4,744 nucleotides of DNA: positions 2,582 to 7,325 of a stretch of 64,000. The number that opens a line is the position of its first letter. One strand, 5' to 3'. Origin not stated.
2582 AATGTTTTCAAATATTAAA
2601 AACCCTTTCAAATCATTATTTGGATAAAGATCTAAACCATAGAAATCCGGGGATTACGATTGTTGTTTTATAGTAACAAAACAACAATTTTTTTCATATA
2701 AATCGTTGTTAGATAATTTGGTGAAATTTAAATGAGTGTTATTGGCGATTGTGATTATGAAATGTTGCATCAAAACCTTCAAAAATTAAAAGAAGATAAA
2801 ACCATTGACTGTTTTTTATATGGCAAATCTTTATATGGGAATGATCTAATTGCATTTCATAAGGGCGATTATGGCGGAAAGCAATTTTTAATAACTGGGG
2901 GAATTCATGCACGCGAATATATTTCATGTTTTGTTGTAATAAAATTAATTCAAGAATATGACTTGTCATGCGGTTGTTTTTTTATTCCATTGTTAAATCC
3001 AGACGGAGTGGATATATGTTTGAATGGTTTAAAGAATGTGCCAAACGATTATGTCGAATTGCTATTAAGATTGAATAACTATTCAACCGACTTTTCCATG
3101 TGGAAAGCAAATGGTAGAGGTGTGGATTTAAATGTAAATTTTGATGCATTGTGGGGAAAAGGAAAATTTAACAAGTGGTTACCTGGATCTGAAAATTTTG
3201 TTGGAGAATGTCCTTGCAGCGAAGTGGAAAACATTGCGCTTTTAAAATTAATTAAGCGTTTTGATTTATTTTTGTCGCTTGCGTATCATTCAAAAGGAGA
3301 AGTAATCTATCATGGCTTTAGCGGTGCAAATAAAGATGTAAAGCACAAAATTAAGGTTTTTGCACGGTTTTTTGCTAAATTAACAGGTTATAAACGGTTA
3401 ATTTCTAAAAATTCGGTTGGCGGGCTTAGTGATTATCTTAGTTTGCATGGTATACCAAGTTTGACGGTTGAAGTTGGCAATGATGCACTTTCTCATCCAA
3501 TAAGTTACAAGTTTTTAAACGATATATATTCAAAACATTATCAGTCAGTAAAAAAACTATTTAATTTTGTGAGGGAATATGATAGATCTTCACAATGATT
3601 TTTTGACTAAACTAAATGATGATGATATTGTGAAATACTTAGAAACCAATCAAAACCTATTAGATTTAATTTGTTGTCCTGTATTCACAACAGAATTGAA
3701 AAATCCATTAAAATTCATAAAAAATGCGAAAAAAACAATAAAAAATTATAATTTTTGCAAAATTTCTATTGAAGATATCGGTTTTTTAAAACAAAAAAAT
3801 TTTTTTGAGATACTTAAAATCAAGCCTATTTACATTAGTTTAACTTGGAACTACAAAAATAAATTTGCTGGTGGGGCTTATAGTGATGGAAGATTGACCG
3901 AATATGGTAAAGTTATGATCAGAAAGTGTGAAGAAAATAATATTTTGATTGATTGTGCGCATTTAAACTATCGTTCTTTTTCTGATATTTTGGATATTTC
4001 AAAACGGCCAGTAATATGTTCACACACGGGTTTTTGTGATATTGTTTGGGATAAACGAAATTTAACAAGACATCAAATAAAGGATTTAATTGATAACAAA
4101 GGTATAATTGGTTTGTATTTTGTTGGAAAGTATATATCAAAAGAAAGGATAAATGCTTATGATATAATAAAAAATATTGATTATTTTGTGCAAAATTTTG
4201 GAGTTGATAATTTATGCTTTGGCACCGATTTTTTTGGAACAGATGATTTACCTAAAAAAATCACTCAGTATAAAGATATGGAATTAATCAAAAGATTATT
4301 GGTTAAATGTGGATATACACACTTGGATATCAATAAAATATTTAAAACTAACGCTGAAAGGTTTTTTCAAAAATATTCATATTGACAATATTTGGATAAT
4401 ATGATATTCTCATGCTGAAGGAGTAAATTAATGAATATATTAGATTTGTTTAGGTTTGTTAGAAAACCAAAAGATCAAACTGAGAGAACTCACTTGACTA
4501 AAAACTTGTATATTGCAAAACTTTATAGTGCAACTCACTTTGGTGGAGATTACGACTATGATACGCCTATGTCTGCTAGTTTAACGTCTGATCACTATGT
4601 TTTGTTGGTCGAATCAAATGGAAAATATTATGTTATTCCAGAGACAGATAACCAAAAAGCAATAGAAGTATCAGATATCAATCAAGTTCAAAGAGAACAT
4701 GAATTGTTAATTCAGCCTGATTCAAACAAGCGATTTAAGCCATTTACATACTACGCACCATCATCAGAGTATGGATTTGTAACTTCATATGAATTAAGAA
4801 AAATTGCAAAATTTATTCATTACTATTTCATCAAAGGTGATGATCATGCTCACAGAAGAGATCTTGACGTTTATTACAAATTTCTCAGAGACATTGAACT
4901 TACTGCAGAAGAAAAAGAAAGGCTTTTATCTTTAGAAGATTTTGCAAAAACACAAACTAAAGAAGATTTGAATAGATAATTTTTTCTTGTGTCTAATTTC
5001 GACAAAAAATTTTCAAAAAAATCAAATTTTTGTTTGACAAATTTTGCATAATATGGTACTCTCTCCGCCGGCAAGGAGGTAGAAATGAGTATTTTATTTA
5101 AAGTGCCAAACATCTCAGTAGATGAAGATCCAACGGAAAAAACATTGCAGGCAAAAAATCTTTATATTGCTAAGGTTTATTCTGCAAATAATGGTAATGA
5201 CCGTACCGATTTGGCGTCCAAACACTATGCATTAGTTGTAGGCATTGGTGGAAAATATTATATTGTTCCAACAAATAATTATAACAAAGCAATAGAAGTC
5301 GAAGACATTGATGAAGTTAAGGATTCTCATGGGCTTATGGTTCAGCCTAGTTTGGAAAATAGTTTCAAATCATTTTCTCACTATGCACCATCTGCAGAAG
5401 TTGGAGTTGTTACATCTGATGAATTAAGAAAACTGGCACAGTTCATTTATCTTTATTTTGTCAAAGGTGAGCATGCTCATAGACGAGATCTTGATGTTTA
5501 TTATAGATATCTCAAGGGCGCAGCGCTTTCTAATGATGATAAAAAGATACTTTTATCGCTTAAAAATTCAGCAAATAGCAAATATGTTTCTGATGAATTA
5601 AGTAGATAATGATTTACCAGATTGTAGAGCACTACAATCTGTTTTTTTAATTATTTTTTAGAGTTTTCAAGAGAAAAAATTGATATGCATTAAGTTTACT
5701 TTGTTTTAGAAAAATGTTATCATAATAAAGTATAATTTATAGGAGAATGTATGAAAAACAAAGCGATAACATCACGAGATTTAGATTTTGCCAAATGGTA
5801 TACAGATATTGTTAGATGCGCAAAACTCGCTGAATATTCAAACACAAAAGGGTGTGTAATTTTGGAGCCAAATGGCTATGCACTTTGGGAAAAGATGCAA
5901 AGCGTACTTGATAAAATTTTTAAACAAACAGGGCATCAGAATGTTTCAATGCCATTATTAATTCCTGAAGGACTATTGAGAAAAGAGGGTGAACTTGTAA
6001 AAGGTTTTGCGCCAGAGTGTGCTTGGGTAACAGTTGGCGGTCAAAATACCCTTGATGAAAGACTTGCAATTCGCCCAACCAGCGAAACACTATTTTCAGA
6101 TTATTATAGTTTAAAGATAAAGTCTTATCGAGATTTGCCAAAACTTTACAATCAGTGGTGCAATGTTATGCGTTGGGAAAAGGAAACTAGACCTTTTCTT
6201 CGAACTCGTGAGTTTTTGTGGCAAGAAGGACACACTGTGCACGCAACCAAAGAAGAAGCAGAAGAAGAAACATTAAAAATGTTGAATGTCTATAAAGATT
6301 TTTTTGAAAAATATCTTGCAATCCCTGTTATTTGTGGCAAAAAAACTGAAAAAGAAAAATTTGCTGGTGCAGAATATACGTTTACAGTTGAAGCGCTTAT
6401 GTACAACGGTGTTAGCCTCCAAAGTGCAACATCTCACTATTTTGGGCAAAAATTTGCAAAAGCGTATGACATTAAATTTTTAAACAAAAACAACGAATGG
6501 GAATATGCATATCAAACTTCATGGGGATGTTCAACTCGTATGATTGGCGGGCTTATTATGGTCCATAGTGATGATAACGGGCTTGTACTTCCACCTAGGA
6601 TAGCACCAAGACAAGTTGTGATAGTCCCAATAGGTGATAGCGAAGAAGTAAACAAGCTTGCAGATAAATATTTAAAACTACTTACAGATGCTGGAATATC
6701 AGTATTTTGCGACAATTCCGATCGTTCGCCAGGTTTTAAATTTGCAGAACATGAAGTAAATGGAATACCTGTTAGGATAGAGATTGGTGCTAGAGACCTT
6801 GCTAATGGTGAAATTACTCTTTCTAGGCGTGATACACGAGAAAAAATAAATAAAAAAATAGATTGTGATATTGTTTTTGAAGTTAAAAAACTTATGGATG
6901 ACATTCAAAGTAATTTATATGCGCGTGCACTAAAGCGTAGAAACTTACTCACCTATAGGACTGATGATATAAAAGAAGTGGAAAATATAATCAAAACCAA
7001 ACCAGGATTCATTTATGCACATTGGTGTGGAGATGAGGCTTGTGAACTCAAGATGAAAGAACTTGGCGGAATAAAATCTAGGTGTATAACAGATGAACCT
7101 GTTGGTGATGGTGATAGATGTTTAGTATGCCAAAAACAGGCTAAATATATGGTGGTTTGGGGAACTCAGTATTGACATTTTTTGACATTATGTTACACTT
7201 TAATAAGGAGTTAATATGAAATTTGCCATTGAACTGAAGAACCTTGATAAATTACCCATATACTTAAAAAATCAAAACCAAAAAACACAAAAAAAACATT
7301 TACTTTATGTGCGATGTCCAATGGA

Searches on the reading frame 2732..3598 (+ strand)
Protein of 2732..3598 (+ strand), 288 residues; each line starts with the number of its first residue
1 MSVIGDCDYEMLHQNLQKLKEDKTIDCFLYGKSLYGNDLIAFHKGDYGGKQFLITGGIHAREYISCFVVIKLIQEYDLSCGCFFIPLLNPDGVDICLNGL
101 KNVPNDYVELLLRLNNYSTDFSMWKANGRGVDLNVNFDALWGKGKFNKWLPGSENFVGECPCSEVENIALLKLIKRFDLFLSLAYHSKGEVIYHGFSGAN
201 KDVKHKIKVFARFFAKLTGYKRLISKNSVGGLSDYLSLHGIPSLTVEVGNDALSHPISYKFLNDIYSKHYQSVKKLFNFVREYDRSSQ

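Call 89: search_protein_families(library=pfam, proteins=[window:2732-3598:+], max_evalue=0.00001)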
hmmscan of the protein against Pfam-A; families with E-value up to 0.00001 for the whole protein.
window:2732-3598:+ (288 aa): 1 family
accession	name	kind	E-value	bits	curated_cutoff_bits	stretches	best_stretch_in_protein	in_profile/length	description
PF00246.29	Peptidase_M14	-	2.4e-19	70.5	21.6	1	17-200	6-196/286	Zinc carboxypeptidase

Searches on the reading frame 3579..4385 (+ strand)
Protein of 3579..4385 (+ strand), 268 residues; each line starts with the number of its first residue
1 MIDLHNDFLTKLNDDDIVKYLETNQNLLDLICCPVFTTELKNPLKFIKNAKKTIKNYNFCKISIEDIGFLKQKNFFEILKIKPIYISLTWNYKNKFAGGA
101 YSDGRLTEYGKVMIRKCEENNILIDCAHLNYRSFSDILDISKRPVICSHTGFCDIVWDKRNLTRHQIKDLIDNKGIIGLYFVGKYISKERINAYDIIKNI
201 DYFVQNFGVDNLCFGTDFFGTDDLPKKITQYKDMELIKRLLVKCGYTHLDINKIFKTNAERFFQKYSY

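Call 89: search_protein_families(library=pfam, proteins=[window:3579-4385:+], max_evalue=0.00001)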
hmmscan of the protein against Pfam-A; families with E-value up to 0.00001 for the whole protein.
window:3579-4385:+ (268 aa): 1 family
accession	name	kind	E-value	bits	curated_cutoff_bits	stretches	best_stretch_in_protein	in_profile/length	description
PF01244.27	Peptidase_M19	-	1.5e-48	166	26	1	85-264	134-318/319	Membrane dipeptidase (Peptidase family M19)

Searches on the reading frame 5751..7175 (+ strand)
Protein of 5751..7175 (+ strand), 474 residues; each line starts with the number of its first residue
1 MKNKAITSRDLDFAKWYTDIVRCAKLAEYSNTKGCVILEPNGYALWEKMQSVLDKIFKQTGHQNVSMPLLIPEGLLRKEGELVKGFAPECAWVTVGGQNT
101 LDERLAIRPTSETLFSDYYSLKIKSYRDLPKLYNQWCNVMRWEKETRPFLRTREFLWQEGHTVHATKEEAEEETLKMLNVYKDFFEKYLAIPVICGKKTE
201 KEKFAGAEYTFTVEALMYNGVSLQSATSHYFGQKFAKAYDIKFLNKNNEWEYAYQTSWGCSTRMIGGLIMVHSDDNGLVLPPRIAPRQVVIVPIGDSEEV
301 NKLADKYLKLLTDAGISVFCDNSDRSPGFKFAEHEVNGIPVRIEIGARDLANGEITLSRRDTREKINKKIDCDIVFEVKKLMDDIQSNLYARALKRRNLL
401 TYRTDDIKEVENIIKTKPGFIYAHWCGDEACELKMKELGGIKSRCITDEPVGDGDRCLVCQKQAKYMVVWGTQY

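Call 76: search_protein_families(library=pfam, proteins=[window:5751-7175:+], max_evalue=0.000001)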
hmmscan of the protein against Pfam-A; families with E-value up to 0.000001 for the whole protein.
window:5751-7175:+ (474 aa): 3 families
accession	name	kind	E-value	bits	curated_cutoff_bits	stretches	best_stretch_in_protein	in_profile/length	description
PF00587.30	tRNA-synt_2b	-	1.9e-19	70.8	29.3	1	101-268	7-175/179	tRNA synthetase class II core domain (G, H, P, S and T)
PF03129.25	HGTP_anticodon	-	2.4e-19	69.7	21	1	288-371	1-85/94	Anticodon binding domain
PF09180.16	ProRS-C_1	-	1.4e-18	67.2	31.5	1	408-474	2-71/71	Prolyl-tRNA synthetase, C-terminal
